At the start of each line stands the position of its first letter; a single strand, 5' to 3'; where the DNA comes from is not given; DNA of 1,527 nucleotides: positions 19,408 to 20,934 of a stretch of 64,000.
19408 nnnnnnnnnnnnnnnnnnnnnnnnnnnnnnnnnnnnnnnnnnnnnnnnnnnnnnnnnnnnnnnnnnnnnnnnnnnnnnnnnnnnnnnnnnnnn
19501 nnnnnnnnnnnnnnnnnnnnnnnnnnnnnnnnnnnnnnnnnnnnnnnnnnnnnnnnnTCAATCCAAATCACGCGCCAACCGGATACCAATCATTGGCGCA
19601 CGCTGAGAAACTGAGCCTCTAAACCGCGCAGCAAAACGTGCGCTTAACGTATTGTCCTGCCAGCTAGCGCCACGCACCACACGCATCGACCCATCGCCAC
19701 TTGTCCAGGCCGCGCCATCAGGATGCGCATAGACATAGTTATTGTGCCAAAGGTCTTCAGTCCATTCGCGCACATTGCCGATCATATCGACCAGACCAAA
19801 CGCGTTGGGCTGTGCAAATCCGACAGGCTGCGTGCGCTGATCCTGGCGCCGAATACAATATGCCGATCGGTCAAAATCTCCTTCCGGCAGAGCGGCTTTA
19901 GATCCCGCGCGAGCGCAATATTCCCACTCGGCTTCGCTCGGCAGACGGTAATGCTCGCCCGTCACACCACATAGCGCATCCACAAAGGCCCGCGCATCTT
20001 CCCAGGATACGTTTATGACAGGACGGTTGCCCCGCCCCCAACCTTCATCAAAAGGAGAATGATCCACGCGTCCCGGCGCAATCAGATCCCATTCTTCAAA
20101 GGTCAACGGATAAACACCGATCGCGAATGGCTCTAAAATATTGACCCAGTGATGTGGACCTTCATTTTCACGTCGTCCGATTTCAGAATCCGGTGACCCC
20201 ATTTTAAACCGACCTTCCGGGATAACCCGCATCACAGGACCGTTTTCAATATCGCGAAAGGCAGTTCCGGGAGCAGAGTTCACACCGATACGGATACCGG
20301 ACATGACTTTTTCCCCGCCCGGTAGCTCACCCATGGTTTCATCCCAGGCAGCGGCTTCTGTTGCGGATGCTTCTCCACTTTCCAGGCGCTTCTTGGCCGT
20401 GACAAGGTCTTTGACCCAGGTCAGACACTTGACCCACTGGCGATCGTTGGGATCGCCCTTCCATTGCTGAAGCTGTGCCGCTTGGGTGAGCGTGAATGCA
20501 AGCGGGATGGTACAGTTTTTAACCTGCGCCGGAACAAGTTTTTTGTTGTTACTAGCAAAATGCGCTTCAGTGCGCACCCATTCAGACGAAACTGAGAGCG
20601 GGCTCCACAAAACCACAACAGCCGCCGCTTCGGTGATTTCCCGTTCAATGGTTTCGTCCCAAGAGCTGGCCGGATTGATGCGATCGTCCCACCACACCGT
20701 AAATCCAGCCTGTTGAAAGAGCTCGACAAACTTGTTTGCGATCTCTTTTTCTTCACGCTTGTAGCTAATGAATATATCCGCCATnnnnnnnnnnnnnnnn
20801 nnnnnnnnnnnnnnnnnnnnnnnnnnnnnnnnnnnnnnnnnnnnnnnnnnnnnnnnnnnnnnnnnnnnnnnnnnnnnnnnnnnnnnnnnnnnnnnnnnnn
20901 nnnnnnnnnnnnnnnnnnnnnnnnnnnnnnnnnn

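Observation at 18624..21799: Candidate module: TIR-FGE protein flanked by two apparently dead membrane proteases, with a CtrA box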

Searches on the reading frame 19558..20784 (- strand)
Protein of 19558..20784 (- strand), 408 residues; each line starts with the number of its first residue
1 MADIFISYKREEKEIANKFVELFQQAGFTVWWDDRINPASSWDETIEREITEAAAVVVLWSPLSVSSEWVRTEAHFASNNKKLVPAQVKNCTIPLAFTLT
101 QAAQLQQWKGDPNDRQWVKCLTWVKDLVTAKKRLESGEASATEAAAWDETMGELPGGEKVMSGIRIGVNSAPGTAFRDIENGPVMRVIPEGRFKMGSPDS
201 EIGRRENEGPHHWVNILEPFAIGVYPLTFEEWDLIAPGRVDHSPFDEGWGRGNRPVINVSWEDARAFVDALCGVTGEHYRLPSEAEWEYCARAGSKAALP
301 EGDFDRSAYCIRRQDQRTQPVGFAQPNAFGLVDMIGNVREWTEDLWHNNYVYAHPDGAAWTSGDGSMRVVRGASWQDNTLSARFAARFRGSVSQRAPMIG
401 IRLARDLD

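Call 3: search_protein_families(library=pfam, proteins=[window:19558-20784:-], max_evalue=0.1)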
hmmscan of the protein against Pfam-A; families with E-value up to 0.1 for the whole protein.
window:19558-20784:- (408 aa): 4 families
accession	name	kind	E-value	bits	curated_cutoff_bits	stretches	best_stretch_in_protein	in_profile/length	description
PF03781.23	FGE-sulfatase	-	4.9e-44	151.4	23.3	1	184-405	4-255/255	Sulfatase-modifying factor enzyme 1-like domain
PF13676.11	TIR_2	-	8.3e-22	78.4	28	1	4-108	1-111/122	TIR domain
PF01582.25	TIR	-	0.00011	22.5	21.3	1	4-82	4-85/179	TIR domain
PF08937.16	ThsB_TIR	-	0.00033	21.4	21.2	1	5-82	1-88/100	Thoeris protein ThsB, TIR-like domain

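Call 6: search_protein_families(library=ncbifam, proteins=[window:19558-20784:-], max_evalue=0.1)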
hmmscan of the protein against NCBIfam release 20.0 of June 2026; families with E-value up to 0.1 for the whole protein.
window:19558-20784:- (408 aa): 10 families
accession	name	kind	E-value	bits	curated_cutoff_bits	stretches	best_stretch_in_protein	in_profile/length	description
NF051459.1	pyoverdine_PvdO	equivalog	1.4e-49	168.6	500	1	169-407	20-280/280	dihydropyoverdine dehydrogenase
TIGR03525.2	GldK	equivalog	8.2e-18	64.9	350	1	253-405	219-405/408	T9SS ring complex lipoprotein PorK/GldK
TIGR03440.2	egtB_TIGR03440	equivalog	2.3e-14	53.3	360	1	253-404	273-413/413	ergothioneine biosynthesis protein EgtB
NF058526.1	Thoeris_type3_ThcB4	equivalog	8.5e-11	41.3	220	1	4-80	130-208/375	Thoeris type III anti-phage system protein ThcB4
TIGR03524.1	GldJ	equivalog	1.2e-08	34.1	458.2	2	261-294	246-279/559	gliding motility lipoprotein GldJ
TIGR04344.1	ovoA_Nterm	equivalog_domain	5.1e-08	32.2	400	1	257-388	298-429/444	5-histidylcysteine sulfoxide synthase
NF041186.1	SenA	equivalog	3.9e-07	29.8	420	1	253-387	270-364/382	selenoneine synthase SenA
TIGR03530.1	GldJ_short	equivalog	2.2e-06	26.8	382.9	1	272-293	203-224/396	gliding motility lipoprotein GldJ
TIGR02171.1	Fb_sc_TIGR02171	subfamily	2e-05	22.8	544.35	1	277-384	157-257/912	TIGR02171 family lipoprotein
NF040588.1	FxsC_Nterm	equivalog_domain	0.026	14.5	130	1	25-78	46-96/182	TIR-like protein FxsC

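Call 7: search_protein_families(library=padloc, proteins=[window:19558-20784:-], max_evalue=0.1)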
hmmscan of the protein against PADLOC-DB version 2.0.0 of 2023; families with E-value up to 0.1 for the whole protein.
window:19558-20784:- (408 aa): 12 families
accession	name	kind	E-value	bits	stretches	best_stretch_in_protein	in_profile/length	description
PDLC02012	SAVED5--SAVED_TIR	-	6.9e-12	43.2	1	2-74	14-88/404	-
PDLC00434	ThsB1|ThsB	-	1.6e-07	28.7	1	4-90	141-234/396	TIR-like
PDLC05062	PDC-S66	-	5.8e-07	27.2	1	3-73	150-222/282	-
PDLC00436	ThsB1|ThsB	-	6.3e-05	20.6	1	3-83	37-122/183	TIR-like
PDLC00419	ThsB1|ThsB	-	0.00039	18.3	1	3-82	29-113/165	TIR-like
PDLC00727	Effector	-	0.0012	15.3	1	4-72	176-246/590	TIR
PDLC02013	SAVED5--SAVED_TIR_JAB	-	0.0051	13.4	1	4-72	175-245/584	-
PDLC00420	ThsB1|ThsB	-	0.0054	13.9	1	1-70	1-74/319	TIR-like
PDLC00728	Effector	-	0.0071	13.3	1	3-71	11-81/432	TIR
PDLC04295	PDC-M02A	-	0.024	12.3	0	252-284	43-75/203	-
PDLC00426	ThsB1|ThsB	-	0.027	11.8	1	3-84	239-328/352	TIR-like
PDLC00423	ThsB1|ThsB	-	0.055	11.1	1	3-82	37-122/190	TIR-like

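Call 8: find_homologous_proteins(query=window:19558-20784:-)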
Query window:19558-20784:- (408 aa): 3434 proteins with E <= 0.001 among 8000 candidates; the best 120 are listed.
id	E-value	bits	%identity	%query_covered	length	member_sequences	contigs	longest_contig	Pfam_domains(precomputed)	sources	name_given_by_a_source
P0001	2.3e-282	954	100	100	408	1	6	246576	PF03781.23,PF13676.12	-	-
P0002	1.1e-152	527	59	100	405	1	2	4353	PF03781.23,PF13676.12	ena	-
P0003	1.9e-129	450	52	100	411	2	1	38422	PF03781.23,PF13676.12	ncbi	ncbi:MAG: SUMF1/EgtB/PvdO family nonheme iron enzyme [Pseudomonadota bacterium]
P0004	8.3e-127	442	50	100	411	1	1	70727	PF03781.23,PF13676.12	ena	-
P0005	8.4e-127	442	53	100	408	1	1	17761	PF03781.23,PF13676.12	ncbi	-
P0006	2.1e-125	437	51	100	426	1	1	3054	PF03781.23,PF13676.12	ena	-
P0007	7.3e-121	422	48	100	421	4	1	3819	PF03781.23,PF13676.12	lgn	-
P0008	1.9e-120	421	49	100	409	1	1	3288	PF03781.23,PF13676.12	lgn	-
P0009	2.6e-116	407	49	100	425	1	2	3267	PF03781.23,PF13676.12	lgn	-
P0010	1.9e-115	404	47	100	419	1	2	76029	PF03781.23,PF13676.12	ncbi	-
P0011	3.3e-115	404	50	96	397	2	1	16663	PF03781.23,PF13676.12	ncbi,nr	ncbi:MAG TPA: SUMF1/EgtB/PvdO family nonheme iron enzyme, partial [Longimicrobiales bacterium]|nr:SU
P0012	3.6e-114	400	48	100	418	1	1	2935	PF03781.23,PF13676.12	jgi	jgi:formylglycine-generating enzyme required for sulfatase activity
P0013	1.2e-113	398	45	100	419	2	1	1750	PF03781.23,PF13676.12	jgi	jgi:formylglycine-generating enzyme required for sulfatase activity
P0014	1.6e-113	398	47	100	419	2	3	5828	PF03781.23,PF13676.12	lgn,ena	-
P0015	6.5e-111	389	49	100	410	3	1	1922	PF03781.23,PF13676.12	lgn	-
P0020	1.3e-108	382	46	100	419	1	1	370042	PF03781.23,PF13676.12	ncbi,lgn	ncbi:MAG: SUMF1/EgtB/PvdO family nonheme iron enzyme [Pseudomonadota bacterium]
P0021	1.4e-108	382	47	100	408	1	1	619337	PF01582.26,PF03781.23,PF13676.12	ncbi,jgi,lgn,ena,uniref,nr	ncbi:MAG TPA: SUMF1/EgtB/PvdO family nonheme iron enzyme [Vitreimonas sp.]|uniref:SUMF1/EgtB/PvdO fa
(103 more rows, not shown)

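Call 9: find_encoding_contigs(protein=P0001, flank=6000, max_places=4)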
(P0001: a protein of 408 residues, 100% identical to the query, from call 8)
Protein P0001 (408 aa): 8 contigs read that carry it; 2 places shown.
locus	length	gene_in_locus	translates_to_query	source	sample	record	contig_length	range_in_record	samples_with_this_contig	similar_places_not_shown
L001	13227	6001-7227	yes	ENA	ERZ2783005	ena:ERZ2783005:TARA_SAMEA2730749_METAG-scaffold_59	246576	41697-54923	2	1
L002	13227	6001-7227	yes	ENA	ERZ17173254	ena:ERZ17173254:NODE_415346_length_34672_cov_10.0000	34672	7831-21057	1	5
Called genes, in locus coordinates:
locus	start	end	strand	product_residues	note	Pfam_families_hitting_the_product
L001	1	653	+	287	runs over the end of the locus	PF00520:Ion_trans, PF07885:Ion_trans_2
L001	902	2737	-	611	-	PF00512:HisKA, PF02518:HATPase_c, PF00072:Response_reg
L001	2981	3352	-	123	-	PF09539:DUF2385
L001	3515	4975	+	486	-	PF01565:FAD_binding_4, PF02913:FAD-oxidase_C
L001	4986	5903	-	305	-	-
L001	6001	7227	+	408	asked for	PF13676:TIR_2, PF03781:FGE-sulfatase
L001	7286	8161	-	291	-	-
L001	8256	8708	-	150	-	PF05099:TerB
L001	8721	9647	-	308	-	PF04204:HTS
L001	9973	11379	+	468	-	PF03372:Exo_endo_phos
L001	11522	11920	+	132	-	-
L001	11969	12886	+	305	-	-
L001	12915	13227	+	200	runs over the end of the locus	-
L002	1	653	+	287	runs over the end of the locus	PF00520:Ion_trans, PF07885:Ion_trans_2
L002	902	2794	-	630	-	PF00512:HisKA, PF02518:HATPase_c, PF00072:Response_reg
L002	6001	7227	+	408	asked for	PF13676:TIR_2, PF03781:FGE-sulfatase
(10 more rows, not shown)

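Call 10: find_encoding_contigs(protein=P0003, flank=6000, max_places=2)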
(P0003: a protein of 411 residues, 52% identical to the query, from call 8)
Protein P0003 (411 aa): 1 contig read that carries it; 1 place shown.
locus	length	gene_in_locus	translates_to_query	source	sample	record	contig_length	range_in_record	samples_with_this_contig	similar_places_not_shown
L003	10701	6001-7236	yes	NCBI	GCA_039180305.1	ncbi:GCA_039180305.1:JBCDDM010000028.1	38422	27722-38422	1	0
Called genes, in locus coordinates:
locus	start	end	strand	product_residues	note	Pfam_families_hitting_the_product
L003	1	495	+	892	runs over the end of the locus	PF00069:Pkinase, PF07714:PK_Tyr_Ser-Thr, PF13424:TPR_12, PF13424:TPR_12, PF17874:TPR_MalT, PF13424:TPR_12, PF13374:TPR_10, PF13424:TPR_12, +19 more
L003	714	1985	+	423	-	PF20308:TPR-S, PF13281:MAP3K_TRAF_bd (weak)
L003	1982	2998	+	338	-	PF18181:SLATT_1 (weak)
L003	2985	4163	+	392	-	PF01734:Patatin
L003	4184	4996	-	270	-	-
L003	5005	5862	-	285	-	PF01435:Peptidase_M48 (faint)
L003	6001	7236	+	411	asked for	PF13676:TIR_2, PF03781:FGE-sulfatase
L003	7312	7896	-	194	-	-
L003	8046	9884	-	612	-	PF00486:Trans_reg_C, PF13428:TPR_14 (faint), PF13414:TPR_11 (faint), PF14559:TPR_19 (faint), PF13424:TPR_12 (faint), PF13181:TPR_8 (faint), PF13431:TPR_17 (faint)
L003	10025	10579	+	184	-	PF13505:OMP_b-brl, PF01389:OmpA_membrane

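Call 11: find_encoding_contigs(protein=P0004, flank=6000, max_places=2)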
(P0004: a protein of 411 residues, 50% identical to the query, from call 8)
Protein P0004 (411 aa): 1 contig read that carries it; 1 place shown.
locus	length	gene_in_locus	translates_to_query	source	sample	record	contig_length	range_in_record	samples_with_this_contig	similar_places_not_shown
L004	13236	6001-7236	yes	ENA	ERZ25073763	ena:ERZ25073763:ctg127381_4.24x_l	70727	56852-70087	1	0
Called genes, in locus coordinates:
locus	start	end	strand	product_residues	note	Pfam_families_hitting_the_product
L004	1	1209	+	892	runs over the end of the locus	PF00069:Pkinase, PF07714:PK_Tyr_Ser-Thr, PF13424:TPR_12, PF17874:TPR_MalT, PF13424:TPR_12, PF17874:TPR_MalT, PF24885:TPR_NPHP3, PF13374:TPR_10, +14 more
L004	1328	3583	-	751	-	PF18884:TSP3_bac (faint)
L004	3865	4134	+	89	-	PF13378:MR_MLE_C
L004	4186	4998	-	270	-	-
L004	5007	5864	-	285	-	PF01435:Peptidase_M48 (faint)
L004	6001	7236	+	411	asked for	PF13676:TIR_2, PF03781:FGE-sulfatase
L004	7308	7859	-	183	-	-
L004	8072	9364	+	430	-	PF05977:MFS_3, PF13347:MFS_2 (faint), PF07690:MFS_1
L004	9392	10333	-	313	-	PF00483:NTP_transferase (faint), PF25087:GMPPB_C, PF25084:LbH_EIF2B (weak)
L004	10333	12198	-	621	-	PF03808:Glyco_tran_WecG, PF02397:Bac_transf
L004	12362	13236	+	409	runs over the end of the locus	PF02563:Poly_export (weak)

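Call 13: find_encoding_contigs(protein=P0021, flank=6000, max_places=2)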
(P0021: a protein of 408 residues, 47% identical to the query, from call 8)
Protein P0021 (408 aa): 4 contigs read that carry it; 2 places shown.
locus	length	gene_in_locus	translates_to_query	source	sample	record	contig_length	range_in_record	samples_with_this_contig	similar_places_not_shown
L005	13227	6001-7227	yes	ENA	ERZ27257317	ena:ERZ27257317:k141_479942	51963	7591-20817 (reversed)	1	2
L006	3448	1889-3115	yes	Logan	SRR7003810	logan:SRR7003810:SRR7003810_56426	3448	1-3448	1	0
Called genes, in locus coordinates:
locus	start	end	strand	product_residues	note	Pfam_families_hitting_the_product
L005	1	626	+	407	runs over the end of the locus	PF01757:Acyl_transf_3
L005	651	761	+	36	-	-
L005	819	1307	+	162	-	PF00583:Acetyltransf_1, PF13508:Acetyltransf_7 (weak), PF08445:FR47 (weak)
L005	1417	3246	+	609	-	PF01401:Peptidase_M2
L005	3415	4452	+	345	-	PF00291:PALP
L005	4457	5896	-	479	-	PF13827:DUF4189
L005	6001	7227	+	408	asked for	PF01582:TIR (weak), PF13676:TIR_2, PF03781:FGE-sulfatase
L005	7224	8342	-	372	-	PF08545:ACP_syn_III, PF08541:ACP_syn_III_C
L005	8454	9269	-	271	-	PF01571:GCV_T, PF25455:Beta-barrel_CAF17_C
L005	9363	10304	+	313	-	PF01075:Glyco_transf_9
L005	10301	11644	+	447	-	PF01979:Amidohydro_1, PF12890:DHOase, PF07969:Amidohydro_3 (weak)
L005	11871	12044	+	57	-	-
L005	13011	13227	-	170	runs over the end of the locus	PF01661:Macro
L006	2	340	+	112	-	?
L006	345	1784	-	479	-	PF13827:DUF4189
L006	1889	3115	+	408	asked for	PF01582:TIR (weak), PF13676:TIR_2, PF03781:FGE-sulfatase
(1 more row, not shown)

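Call 14: find_encoding_contigs(protein=P0020, flank=6000, max_places=2)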
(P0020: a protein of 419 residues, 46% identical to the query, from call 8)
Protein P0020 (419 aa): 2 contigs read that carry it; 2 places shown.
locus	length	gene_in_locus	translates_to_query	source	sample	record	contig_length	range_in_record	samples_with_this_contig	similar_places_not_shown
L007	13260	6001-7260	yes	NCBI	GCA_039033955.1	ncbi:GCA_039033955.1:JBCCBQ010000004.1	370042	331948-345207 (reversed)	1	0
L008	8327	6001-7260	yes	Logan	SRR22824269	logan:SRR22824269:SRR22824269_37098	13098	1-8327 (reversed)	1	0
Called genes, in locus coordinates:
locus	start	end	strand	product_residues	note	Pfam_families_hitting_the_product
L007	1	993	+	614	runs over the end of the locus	PF00664:ABC_membrane, PF00005:ABC_tran, PF02463:SMC_N (weak)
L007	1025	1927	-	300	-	PF00126:HTH_1, PF03466:LysR_substrate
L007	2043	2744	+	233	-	PF02678:Pirin, PF17954:Pirin_C_2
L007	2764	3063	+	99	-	PF14542:Acetyltransf_CG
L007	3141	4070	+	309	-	PF02678:Pirin, PF05726:Pirin_C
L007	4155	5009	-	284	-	PF02517:Rce1-like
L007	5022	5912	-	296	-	-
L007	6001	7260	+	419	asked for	PF13676:TIR_2, PF03781:FGE-sulfatase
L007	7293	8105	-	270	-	-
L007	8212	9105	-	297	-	PF08894:DUF1838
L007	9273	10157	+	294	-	-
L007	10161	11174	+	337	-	PF16884:ADH_N_2, PF00107:ADH_zinc_N, PF13602:ADH_zinc_N_2 (weak)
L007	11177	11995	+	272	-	PF00561:Abhydrolase_1, PF12697:Abhydrolase_6 (weak)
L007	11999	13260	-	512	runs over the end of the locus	PF07690:MFS_1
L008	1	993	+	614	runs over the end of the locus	PF00664:ABC_membrane, PF00005:ABC_tran, PF02463:SMC_N (weak)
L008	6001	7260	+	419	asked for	PF13676:TIR_2, PF03781:FGE-sulfatase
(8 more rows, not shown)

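Call 15: find_encoding_contigs(protein=P0010, flank=6000, max_places=2)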
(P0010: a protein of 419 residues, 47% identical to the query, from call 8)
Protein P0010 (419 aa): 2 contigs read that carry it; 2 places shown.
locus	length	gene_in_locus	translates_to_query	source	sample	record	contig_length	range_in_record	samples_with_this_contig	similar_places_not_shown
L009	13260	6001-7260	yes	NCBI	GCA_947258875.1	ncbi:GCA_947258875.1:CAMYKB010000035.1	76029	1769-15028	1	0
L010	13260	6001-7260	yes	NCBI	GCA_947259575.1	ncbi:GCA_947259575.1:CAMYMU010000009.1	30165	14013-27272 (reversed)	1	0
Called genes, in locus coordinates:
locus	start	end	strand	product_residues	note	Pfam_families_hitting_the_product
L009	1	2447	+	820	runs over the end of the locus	-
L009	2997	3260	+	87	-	-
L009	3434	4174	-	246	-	PF00106:adh_short, PF08659:KR, PF01370:Epimerase (weak), PF13561:adh_short_C2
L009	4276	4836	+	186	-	PF00440:TetR_N (weak), PF16925:TetR_C_13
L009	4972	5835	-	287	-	PF01435:Peptidase_M48 (faint)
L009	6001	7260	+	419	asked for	PF13676:TIR_2, PF03781:FGE-sulfatase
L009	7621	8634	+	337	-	PF00753:Lactamase_B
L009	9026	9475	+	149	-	-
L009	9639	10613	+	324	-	PF01694:Rhomboid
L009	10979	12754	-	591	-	PF02985:HEAT (faint), PF13513:HEAT_EZ (faint), PF12717:Cnd1 (faint), PF13646:HEAT_2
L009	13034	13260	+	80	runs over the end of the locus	PF21742:DUF6868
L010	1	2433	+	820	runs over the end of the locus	-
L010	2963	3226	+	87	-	-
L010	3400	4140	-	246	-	PF00106:adh_short, PF08659:KR, PF01370:Epimerase (weak), PF13561:adh_short_C2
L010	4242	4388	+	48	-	PF00440:TetR_N (weak)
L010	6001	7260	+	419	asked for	PF13676:TIR_2, PF03781:FGE-sulfatase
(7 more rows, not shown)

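Call 36: find_related_loci(query=A2, collection=metagenome_contigs, flank=4000)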
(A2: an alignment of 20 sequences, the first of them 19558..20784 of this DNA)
Query A2 (408 aa) in metagenome_contigs; peptide patterns used: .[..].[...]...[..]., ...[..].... (x = any residue, [..] = any of these).
600 stretches matched a pattern (row limit reached: there are more); 578 encode a relative of the query (tblastn E <= 1e-3); the best 80 are kept; 80 distinct loci.
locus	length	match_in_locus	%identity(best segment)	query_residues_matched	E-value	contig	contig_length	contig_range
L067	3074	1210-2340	42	1-407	1e-107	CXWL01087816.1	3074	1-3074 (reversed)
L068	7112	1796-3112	44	1-407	7e-103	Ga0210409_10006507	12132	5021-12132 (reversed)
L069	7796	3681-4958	41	1-407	5e-92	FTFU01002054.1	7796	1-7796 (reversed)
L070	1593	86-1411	36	1-408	2e-82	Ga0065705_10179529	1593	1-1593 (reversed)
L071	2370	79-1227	37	1-395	3e-75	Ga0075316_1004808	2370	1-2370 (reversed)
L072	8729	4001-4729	48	172-407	2e-62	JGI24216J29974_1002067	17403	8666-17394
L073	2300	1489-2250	48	172-407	4e-60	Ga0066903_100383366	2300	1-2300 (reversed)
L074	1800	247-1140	43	97-407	4e-59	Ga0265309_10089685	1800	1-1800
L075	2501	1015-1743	47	173-407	9e-56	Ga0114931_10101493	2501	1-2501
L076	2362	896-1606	45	172-407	8e-56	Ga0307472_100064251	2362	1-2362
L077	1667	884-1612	47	172-403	3e-57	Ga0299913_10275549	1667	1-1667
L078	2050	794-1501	45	172-407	1e-55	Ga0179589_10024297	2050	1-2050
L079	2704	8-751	45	178-405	2e-54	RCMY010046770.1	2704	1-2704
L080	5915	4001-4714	45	176-407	8e-54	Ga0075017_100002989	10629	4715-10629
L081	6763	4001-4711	44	172-407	1e-53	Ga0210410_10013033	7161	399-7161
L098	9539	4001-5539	42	1-407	2e-48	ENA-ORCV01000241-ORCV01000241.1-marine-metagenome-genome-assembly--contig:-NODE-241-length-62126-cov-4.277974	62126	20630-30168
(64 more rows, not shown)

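Call 45: search_protein_families(library=pfam, proteins=[L098:781-3837:-], max_evalue=0.01)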
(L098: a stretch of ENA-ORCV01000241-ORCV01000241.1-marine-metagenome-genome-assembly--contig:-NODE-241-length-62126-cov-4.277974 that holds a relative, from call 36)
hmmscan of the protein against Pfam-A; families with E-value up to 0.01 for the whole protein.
L098:781-3837:- (1018 aa): 3 families
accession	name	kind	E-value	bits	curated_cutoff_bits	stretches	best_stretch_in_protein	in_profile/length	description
PF22527.2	DEXQc_Suv3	-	6.7e-27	94.4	27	1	18-151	15-145/154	DEXQ-box helicase domain of Suv3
PF00271.37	Helicase_C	-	3.1e-10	40.7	23.5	1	175-276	16-109/110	Helicase conserved C-terminal domain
PF00270.35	DEAD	-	0.0026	17.9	26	1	15-145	13-165/167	DEAD/DEAH box helicase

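Call 94: search_dna_similar(query=window:19558-20784:-, collection=plasmids, mode=protein, max_evalue=1e-20, max_rows=15)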
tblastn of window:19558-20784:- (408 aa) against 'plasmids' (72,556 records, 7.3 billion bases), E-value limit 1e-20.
Records with a match: 56; places in all: 75; records where one place covers at least 80% of the query: 0.
Best place of each record, by identity: <60% 56.
By first word of the organism name: Nostoc 10; Acaryochloris 7; Azospirillum 4; Novosphingobium 4; Caballeronia 3; Sinorhizobium 2; Asticcacaulis 2; Pseudomonas 2; Microcystis 2; Pseudanabaena 2; and 16 more.
By predicted mobility (MOB-suite, as given by PLSDB): non-mobilizable 35; conjugative 16; mobilizable 5.
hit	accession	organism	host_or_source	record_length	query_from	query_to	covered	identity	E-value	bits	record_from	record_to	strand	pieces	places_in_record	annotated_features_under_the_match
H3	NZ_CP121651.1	Bradyrhizobium sp. CB82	Stylosanthes guianensis,cell culture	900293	167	407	59%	45.3%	9e-53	196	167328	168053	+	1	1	formylglycine-generating enzyme family protein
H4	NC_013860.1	Azospirillum sp. B510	-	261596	167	408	59%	42.0%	3e-42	166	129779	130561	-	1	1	formylglycine-generating enzyme family protein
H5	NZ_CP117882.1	Novosphingobium sp. KACC 22771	Single cell,soil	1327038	172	407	58%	42.6%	8e-41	161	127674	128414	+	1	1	none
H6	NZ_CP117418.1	Novosphingobium humi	Single cell,Soil from military shooting ...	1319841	172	407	58%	42.3%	1e-40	160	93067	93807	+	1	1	none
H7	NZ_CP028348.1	Novosphingobium sp. THN1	cell culture,surface water of Lake Taihu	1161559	173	407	58%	42.4%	2e-41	163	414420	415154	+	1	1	record has no annotation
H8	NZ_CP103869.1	Novosphingobium humi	pure culture,soil biofilm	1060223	172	407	58%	41.9%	4e-40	159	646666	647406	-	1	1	none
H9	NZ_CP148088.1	Sinorhizobium meliloti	Medicago sativa,cell culture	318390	149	407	63%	35.9%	2e-36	148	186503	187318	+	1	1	SUMF1/EgtB/PvdO family nonheme iron enzyme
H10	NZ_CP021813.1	Sinorhizobium meliloti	Medicago truncatula,Single Cell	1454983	149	407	63%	35.9%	3e-36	148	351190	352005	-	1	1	none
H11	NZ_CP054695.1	Nostoc edaphicum CCNP1411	-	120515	185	406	54%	41.9%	7e-35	144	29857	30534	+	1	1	SUMF1/EgtB/PvdO family nonheme iron enzyme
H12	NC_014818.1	Asticcacaulis excentricus CB 48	pond water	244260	156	407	62%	36.7%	2e-37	151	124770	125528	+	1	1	formylglycine-generating enzyme family protein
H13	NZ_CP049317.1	Caballeronia sp. SBC2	whole organism,soil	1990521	176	407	57%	39.5%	9e-37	150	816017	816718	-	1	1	none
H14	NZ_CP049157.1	Caballeronia sp. SBC1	whole organism,soil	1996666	176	407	57%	39.5%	9e-37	150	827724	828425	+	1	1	none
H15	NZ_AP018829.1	Asticcacaulis excentricus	Lemna minor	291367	161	407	61%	36.9%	1e-34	144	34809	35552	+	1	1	formylglycine-generating enzyme family protein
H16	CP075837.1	Pseudomonas aeruginosa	Homo sapiens,Cell culture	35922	172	407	58%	38.4%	4e-37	150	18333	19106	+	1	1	formylglycine-generating enzyme family protein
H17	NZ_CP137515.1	Pseudomonas aeruginosa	Homo sapiens,Bacterial culture sample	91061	172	407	58%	38.4%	4e-37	150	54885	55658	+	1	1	formylglycine-generating enzyme family protein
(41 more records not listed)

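Call 100: find_encoding_contigs(protein=P0002, flank=5000, max_places=3)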
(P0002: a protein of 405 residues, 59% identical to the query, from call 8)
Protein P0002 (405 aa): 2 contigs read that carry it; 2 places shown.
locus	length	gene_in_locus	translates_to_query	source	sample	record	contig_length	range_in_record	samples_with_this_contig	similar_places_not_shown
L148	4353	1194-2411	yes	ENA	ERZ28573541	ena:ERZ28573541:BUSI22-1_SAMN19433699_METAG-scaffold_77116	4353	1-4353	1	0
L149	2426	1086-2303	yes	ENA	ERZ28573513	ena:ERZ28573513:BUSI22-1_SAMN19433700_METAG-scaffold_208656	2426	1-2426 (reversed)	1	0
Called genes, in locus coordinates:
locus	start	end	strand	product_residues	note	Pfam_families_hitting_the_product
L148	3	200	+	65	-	?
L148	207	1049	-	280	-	PF01435:Peptidase_M48 (faint)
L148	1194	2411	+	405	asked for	PF13676:TIR_2, PF03781:FGE-sulfatase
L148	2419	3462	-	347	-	-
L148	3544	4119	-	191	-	PF06831:H2TH, PF06827:zf-FPG_IleRS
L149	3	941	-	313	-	?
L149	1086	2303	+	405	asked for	PF13676:TIR_2, PF03781:FGE-sulfatase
